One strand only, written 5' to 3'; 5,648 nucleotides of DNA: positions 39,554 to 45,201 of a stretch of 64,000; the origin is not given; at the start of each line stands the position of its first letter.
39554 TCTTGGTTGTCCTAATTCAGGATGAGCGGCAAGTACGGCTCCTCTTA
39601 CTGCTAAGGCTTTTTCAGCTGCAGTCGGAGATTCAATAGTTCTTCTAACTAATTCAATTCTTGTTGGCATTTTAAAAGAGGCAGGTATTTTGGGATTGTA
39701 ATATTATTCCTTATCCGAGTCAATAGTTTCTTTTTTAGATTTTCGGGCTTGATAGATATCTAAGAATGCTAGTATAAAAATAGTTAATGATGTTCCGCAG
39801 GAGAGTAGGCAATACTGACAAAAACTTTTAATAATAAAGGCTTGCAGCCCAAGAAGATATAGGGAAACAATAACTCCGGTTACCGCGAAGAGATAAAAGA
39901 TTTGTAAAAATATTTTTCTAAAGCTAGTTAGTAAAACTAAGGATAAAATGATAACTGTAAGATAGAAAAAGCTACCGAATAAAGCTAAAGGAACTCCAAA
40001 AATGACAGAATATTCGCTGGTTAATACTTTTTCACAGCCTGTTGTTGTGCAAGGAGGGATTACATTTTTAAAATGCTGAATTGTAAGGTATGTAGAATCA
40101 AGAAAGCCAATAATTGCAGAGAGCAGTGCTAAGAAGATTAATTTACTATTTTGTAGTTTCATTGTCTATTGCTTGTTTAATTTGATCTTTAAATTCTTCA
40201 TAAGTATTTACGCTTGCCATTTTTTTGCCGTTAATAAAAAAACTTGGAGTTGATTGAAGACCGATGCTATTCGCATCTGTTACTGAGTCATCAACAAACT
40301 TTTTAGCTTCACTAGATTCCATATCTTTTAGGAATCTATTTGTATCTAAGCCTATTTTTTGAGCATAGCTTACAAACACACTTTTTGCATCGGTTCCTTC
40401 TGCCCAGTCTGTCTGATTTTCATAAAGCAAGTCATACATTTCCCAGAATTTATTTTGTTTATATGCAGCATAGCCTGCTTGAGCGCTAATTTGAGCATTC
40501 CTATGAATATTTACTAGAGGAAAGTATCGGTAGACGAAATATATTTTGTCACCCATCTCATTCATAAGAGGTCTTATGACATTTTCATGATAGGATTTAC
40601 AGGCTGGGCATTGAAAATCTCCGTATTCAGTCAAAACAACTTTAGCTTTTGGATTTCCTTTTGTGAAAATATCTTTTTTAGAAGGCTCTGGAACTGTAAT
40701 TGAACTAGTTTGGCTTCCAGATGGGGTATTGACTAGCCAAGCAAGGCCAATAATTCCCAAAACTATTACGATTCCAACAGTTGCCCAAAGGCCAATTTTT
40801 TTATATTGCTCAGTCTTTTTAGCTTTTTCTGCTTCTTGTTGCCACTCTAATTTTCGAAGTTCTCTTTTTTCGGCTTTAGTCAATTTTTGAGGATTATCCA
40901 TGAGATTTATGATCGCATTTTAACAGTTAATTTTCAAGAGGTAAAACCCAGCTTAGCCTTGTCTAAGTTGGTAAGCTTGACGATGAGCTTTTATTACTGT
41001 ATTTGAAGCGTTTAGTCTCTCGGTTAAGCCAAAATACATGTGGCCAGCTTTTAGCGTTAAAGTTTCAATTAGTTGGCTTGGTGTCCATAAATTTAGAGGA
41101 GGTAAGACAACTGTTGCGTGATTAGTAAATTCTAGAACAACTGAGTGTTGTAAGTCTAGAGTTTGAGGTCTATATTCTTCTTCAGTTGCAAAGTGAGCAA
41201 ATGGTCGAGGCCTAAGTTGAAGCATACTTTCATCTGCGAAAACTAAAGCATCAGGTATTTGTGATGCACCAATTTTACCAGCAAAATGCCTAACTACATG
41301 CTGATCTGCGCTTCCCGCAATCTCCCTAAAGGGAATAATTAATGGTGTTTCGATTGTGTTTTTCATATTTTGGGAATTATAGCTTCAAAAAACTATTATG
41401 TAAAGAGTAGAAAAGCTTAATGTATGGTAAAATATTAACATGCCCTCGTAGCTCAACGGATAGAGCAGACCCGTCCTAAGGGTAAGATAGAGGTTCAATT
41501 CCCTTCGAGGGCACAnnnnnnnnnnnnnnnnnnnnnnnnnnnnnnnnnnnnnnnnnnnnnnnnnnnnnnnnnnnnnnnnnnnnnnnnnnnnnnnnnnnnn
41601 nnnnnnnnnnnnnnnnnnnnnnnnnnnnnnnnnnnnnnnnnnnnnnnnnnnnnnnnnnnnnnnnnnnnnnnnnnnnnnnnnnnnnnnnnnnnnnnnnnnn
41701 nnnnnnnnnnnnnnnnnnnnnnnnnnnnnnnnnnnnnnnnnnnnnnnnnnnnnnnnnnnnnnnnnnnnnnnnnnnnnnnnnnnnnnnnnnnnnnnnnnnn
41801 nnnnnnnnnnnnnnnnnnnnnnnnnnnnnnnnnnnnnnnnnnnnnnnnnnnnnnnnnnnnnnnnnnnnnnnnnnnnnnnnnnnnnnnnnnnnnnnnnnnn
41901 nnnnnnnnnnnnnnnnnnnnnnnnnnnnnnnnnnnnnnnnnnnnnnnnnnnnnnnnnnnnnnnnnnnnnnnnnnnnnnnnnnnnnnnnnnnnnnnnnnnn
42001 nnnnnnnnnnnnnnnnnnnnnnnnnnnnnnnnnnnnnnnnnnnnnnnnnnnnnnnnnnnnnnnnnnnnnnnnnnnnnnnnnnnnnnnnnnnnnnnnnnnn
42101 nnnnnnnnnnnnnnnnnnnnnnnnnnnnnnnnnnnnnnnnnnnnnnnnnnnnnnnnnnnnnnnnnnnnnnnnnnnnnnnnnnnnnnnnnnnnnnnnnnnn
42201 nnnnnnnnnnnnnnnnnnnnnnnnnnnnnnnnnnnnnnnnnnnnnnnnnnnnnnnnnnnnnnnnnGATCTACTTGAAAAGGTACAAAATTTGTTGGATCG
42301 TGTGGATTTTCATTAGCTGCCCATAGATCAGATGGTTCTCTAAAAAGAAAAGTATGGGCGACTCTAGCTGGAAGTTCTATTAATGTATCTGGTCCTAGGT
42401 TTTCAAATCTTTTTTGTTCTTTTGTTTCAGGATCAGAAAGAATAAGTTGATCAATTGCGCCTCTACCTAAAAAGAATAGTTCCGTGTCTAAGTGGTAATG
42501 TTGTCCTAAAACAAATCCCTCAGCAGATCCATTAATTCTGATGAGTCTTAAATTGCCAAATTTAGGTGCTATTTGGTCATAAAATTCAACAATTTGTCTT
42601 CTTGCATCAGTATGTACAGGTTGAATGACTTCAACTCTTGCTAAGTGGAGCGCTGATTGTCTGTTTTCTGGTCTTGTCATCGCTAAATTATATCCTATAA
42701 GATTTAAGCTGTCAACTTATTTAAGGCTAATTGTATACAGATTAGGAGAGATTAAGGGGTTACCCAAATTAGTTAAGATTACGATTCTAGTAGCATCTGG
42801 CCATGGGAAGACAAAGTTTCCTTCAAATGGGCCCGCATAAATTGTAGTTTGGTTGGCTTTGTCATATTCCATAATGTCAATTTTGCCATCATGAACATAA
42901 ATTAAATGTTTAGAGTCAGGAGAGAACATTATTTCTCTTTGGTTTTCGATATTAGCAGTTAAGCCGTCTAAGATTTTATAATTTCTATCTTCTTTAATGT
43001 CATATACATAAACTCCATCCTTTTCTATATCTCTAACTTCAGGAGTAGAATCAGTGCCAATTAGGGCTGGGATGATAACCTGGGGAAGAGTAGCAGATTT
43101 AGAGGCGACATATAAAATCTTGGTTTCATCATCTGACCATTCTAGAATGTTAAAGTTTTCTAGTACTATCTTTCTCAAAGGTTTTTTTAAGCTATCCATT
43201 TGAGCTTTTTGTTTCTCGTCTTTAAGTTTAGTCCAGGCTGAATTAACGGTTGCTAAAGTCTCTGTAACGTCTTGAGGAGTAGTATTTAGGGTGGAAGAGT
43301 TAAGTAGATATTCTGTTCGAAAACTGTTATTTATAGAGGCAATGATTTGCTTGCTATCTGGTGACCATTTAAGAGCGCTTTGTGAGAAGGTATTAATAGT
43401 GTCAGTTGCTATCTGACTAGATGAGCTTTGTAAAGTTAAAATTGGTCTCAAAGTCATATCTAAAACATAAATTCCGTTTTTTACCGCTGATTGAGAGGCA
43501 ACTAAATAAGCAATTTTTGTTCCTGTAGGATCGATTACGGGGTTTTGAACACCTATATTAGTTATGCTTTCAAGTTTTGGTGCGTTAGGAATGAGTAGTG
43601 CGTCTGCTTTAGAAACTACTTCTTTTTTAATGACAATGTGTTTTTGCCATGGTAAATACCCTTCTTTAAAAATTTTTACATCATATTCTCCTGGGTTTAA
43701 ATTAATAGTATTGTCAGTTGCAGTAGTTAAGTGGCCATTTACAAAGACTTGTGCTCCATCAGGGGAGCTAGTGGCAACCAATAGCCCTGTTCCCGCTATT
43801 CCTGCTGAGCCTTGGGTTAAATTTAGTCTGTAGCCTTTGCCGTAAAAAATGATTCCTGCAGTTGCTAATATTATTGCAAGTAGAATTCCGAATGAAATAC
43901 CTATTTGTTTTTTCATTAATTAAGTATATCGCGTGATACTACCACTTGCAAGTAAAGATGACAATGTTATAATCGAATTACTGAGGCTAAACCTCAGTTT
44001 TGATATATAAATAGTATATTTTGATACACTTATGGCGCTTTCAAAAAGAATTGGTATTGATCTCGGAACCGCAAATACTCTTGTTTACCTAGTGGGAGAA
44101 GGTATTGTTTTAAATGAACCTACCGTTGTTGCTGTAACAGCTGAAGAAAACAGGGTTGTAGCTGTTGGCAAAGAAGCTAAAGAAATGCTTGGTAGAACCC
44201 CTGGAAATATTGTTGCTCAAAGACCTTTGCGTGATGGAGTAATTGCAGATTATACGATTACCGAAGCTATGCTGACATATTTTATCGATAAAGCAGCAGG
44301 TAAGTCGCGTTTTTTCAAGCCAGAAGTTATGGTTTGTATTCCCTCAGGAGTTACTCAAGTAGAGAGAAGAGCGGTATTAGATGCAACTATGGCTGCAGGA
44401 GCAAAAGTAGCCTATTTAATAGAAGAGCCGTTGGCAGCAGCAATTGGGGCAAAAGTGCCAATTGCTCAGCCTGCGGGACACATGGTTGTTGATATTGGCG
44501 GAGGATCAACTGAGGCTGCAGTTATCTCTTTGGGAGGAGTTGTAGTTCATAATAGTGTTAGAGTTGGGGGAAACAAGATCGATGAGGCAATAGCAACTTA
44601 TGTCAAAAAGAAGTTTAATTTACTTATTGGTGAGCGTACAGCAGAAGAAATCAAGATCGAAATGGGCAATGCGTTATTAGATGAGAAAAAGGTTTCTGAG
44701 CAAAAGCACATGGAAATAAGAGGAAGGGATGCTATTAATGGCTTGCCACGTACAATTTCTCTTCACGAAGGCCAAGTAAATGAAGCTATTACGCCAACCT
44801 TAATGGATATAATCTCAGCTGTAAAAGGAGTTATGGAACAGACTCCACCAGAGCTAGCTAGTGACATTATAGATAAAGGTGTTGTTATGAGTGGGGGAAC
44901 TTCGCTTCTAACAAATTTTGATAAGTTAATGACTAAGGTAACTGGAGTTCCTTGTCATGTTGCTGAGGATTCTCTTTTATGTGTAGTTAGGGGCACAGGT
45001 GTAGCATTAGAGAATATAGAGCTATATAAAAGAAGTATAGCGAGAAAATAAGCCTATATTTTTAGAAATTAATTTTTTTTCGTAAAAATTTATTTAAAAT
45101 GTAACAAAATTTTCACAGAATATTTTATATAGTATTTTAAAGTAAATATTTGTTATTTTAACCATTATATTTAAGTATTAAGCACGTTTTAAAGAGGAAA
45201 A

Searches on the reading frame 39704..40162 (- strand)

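Call 55: search_protein_families(library=pfam, proteins=[window:39704-40162:-], max_evalue=0.00001)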
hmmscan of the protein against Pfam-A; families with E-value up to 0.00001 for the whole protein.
window:39704-40162:- (152 aa): 1 family
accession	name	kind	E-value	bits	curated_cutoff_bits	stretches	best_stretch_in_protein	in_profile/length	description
PF07884.19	VKOR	-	1.6e-25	90.2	27.5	1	12-132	3-133/134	Vitamin K epoxide reductase family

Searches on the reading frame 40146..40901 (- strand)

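Call 55: search_protein_families(library=pfam, proteins=[window:40146-40901:-], max_evalue=0.00001)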
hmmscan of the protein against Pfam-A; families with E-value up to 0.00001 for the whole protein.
window:40146-40901:- (251 aa): 3 families
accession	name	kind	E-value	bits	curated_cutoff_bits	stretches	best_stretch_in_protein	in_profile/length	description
PF13462.12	Thioredoxin_4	-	3e-29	102.8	23.2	1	81-242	8-164/165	Thioredoxin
PF01323.26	DSBA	-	1.5e-12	48.2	25.6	1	90-241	2-190/191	DSBA-like thioredoxin domain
PF13743.12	Thioredoxin_5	-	3.8e-06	27.2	27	0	173-224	113-164/186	Thioredoxin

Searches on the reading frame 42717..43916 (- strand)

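Call 10: search_protein_families(library=pfam, proteins=[window:42717-43916:-])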
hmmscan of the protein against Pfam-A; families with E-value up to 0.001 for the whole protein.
window:42717-43916:- (399 aa): 2 families
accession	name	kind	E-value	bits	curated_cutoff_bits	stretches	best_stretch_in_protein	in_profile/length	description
PF08308.17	PEGA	-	1.3e-09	38.3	20.8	1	44-104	2-63/71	PEGA domain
PF00930.27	DPPIV_N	-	8.5e-05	21.9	22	0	285-354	8-73/354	Dipeptidyl peptidase IV (DPP IV) N-terminal region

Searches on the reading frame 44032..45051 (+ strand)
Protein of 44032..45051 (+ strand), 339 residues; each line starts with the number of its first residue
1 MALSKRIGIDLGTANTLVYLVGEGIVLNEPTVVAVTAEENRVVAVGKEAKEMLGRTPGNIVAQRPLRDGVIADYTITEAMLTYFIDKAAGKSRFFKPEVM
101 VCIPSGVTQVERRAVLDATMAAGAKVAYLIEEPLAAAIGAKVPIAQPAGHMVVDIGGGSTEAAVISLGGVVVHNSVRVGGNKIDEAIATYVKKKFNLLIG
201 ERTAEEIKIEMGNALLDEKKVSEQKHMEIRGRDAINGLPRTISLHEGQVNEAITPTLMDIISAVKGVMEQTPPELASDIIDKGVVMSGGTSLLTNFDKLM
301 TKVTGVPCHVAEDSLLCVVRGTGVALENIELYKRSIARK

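Call 10: search_protein_families(library=pfam, proteins=[window:44032-45051:+])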
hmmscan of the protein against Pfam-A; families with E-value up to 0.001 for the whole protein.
window:44032-45051:+ (339 aa): 6 families
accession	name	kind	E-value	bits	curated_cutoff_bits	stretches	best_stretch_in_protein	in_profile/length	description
PF06723.19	MreB_Mbl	-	2.7e-136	454.2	27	1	5-332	2-325/327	MreB/Mbl protein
PF14450.12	FtsA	-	6.6e-13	49.6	31.8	1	151-313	1-112/127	Cell division protein FtsA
PF00012.26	HSP70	-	4e-12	45.6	20.6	1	98-305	135-351/599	Hsp70 protein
PF00022.25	Actin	-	2.9e-09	36.5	27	1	30-195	31-192/410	Actin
PF02541.22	Ppx-GppA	-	0.00023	21.1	27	1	144-186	108-150/285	Ppx/GppA phosphatase family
PF25216.1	Volactin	-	0.00035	20.6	35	1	33-266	49-256/321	Volactin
